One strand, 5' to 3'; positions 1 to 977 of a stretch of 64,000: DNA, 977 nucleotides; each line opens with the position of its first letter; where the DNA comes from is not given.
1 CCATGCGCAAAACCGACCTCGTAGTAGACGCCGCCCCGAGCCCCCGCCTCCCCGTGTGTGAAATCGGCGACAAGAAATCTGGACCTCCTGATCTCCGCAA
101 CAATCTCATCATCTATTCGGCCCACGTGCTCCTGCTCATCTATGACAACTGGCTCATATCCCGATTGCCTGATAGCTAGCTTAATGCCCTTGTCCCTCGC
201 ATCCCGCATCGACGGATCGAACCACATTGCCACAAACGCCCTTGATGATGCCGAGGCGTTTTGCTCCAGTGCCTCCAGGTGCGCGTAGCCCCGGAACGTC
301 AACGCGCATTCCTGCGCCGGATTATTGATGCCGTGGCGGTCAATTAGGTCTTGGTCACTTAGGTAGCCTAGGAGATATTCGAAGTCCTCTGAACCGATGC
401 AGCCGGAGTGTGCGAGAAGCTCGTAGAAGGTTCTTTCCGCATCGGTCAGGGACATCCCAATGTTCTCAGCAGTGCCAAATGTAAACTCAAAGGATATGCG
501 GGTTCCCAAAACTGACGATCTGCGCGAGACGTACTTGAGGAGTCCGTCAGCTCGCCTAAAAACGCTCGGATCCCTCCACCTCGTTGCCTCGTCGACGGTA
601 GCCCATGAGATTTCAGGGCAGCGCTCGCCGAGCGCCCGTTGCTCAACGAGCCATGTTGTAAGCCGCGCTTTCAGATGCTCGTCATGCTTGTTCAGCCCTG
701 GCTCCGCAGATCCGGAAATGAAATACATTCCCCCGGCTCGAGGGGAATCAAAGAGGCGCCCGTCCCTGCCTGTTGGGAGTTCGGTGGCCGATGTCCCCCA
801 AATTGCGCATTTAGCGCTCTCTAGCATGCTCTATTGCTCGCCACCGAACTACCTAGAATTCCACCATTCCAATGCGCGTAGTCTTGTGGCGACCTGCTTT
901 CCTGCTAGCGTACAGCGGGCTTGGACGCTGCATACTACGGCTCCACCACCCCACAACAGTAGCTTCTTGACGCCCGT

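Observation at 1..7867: Lower-G+C, single-strand block of nuclease/NTPase genes: candidate multi-gene defence locus with unrecognised small partners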

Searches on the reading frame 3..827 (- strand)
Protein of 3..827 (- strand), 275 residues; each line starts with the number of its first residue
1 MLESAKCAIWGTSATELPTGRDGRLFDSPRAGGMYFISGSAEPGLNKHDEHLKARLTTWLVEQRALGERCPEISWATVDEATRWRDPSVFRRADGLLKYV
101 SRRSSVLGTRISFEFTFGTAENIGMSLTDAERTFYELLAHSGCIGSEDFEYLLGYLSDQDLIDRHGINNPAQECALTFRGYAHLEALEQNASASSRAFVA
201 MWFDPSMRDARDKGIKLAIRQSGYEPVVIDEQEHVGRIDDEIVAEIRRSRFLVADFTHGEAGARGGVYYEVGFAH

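Call 9: search_protein_families(library=pfam, proteins=[window:3-827:-], max_evalue=0.1)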
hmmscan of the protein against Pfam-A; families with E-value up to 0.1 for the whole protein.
window:3-827:- (275 aa): 0 families

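Call 10: search_protein_families(library=padloc, proteins=[window:3-827:-], max_evalue=0.1)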
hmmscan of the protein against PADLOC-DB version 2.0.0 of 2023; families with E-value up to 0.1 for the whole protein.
window:3-827:- (275 aa): 1 family
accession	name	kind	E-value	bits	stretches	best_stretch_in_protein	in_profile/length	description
PDLC00733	Effector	-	7.1e-05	19.8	1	221-274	274-325/388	TIR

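Call 12: search_protein_families(library=ncbifam, proteins=[window:3-827:-], max_evalue=0.1)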
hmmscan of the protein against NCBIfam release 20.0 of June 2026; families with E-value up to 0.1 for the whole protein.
window:3-827:- (275 aa): 0 families

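Call 15: search_solved_structures(query=window:3-827:-, max_evalue=1, show_alignments=2)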
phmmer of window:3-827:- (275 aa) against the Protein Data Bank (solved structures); distinct sequences matched with E-value up to 1: 1.
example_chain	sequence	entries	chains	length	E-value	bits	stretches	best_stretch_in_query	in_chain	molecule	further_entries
6agz_A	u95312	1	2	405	0.16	14.5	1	81-230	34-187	Old Yellow Enzyme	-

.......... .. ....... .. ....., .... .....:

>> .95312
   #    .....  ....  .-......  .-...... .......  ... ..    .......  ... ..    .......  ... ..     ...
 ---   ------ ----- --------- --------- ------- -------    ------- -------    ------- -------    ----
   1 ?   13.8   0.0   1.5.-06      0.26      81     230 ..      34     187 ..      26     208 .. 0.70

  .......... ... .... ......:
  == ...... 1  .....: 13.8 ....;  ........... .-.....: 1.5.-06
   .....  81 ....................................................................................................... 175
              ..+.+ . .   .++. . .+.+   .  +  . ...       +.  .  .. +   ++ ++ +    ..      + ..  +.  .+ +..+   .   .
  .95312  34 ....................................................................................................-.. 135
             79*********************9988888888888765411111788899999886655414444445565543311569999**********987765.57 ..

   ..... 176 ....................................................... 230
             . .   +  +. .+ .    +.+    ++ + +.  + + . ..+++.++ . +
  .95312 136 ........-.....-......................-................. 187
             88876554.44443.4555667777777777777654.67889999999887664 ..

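Call 80: search_dna_similar(query=window:3-827:-, collection=plasmids, mode=protein, max_rows=12, max_evalue=0.001)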
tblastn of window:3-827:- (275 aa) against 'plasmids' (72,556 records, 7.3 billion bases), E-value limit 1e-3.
Records with a match: 20; places in all: 20; records where one place covers at least 80% of the query: 1.
Best place of each record, by identity: <60% 20.
By first word of the organism name: Bacillus 15; Bradyrhizobium 1; Hymenobacter 1; Leptospira 1; Aliarcobacter 1; Hydrogenimonas 1.
By predicted mobility (MOB-suite, as given by PLSDB): conjugative 8; non-mobilizable 8; mobilizable 4.
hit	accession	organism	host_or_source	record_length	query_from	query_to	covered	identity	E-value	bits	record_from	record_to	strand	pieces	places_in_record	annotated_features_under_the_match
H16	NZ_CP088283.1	Bradyrhizobium quebecense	soybean cv. AC Glengarry,Cell ...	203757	7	275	98%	39.3%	1e-40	156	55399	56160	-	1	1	hypothetical protein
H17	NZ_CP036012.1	Bacillus mycoides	cell culture,soil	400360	148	274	46%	38.2%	8e-17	87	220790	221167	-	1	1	nucleoside 2-deoxyribosyltransferase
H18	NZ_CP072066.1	Bacillus mycoides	cell culture,soil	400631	148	274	46%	38.2%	8e-17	87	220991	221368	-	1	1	nucleoside 2-deoxyribosyltransferase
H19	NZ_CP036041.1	Bacillus mycoides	cell culture,soil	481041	148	274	46%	38.2%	8e-17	87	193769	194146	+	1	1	nucleoside 2-deoxyribosyltransferase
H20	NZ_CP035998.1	Bacillus mycoides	cell culture,soil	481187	148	274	46%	38.2%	8e-17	87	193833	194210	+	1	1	nucleoside 2-deoxyribosyltransferase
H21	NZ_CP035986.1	Bacillus mycoides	cell culture,soil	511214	148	274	46%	38.2%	8e-17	87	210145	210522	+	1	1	nucleoside 2-deoxyribosyltransferase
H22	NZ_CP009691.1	Bacillus mycoides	soil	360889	148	274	46%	38.2%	9e-17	87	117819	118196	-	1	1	nucleoside 2-deoxyribosyltransferase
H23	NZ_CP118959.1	Bacillus mycoides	Soil,Type strain bacterial culture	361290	148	274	46%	38.2%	9e-17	87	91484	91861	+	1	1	nucleoside 2-deoxyribosyltransferase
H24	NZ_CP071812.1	Bacillus mycoides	cell culture,soil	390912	148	274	46%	38.2%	9e-17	87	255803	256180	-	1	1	nucleoside 2-deoxyribosyltransferase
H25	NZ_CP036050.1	Bacillus mycoides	cell culture,soil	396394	148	274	46%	38.2%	9e-17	87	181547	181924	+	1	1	nucleoside 2-deoxyribosyltransferase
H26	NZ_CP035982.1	Bacillus mycoides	cell culture,soil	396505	148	274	46%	38.2%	9e-17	87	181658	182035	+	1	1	nucleoside 2-deoxyribosyltransferase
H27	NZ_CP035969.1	Bacillus mycoides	cell culture,soil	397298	148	274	46%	38.2%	9e-17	87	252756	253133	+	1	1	nucleoside 2-deoxyribosyltransferase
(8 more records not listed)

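Call 81: get_annotated_region(hit=H16, flank=4000)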
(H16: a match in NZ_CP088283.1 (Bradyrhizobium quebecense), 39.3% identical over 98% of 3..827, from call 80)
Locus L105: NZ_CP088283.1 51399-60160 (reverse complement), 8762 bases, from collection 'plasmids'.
description: Bradyrhizobium quebecense strain 12S5 plasmid pBq12S5
organism: Bradyrhizobium quebecense (NCBI taxid 2748629)
taxonomy: Bacteria; Pseudomonadota; Alphaproteobacteria; Hyphomicrobiales; Nitrobacteraceae; Bradyrhizobium; Bradyrhizobium quebecense
host: -; source: soybean cv. AC Glengarry,Cell Culture,root nodule from soybean plant inoculated with root zone soil from ...; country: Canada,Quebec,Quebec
typing (MOB-suite, as given by PLSDB): conjugative; replicon rep_cluster_506; relaxase MOBP; mating-pair formation MPF_T
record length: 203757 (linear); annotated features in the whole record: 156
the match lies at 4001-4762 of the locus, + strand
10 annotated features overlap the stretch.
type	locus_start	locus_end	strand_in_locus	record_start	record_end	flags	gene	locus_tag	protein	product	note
CDS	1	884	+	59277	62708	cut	-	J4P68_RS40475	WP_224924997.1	ATP-dependent helicase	-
CDS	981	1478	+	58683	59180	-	-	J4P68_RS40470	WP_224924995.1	hypothetical protein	-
CDS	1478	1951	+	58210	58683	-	-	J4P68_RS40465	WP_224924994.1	hypothetical protein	-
CDS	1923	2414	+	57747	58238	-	-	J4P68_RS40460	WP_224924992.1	hypothetical protein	-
CDS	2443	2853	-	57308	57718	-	-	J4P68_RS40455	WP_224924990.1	hypothetical protein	-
CDS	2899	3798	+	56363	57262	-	-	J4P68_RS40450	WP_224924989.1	ThiF family adenylyltransferase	-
CDS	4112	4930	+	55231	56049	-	-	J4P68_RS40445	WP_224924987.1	hypothetical protein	-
CDS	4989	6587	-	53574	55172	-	-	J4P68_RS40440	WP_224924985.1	hypothetical protein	-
CDS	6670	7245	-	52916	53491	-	-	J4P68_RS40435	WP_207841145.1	hypothetical protein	-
CDS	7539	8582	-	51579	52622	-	-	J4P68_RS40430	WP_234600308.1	hypothetical protein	-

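Call 101: search_protein_families(library=phrogs, proteins=[window:3-827:-], max_evalue=0.01)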
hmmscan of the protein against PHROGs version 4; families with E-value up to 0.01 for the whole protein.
window:3-827:- (275 aa): 2 families
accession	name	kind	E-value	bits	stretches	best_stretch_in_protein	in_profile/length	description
phrog_16139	-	unknown function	6.2e-18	65.9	1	151-274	150-273/323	-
phrog_3634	-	unknown function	2.5e-05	25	1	216-275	32-86/237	-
